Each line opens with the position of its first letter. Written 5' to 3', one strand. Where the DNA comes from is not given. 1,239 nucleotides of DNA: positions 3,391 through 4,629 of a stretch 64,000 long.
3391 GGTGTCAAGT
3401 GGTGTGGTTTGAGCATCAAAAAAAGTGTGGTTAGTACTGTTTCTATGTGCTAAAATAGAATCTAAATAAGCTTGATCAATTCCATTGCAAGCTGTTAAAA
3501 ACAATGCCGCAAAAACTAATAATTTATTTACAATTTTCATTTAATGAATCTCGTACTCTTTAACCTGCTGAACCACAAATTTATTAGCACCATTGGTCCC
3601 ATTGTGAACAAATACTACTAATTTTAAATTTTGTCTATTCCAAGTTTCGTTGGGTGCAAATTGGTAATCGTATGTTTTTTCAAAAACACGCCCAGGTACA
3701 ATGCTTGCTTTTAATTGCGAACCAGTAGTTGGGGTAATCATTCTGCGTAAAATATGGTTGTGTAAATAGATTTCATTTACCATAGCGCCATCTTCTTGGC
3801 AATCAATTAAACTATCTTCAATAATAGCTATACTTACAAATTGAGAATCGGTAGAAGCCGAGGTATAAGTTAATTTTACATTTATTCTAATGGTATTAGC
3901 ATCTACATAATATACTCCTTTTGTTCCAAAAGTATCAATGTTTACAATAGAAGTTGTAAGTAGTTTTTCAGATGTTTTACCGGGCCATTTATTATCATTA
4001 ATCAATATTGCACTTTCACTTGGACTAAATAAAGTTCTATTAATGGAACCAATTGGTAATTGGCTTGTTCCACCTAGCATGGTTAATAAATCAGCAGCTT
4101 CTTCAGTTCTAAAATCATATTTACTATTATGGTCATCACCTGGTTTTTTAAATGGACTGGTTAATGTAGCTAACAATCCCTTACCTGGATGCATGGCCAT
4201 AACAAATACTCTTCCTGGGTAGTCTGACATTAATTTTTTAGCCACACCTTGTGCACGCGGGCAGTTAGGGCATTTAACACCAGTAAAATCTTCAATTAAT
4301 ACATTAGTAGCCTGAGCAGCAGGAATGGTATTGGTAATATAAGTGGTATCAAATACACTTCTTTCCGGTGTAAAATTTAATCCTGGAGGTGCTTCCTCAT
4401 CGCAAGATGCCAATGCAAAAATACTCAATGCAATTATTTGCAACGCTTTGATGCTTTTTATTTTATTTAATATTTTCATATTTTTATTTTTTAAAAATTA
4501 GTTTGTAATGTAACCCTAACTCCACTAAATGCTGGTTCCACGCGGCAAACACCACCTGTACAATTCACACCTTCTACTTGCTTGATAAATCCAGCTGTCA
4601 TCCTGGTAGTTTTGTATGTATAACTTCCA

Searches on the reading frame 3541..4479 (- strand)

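Call 49: search_protein_families(library=pfam, proteins=[window:3541-4479:-], max_evalue=0.00001)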
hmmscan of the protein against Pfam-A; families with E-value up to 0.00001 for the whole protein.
window:3541-4479:- (312 aa): 1 family
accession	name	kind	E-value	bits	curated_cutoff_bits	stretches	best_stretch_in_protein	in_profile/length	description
PF11551.14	Omp28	-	2.5e-18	66.9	34.9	1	139-310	11-166/171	Outer membrane protein Omp28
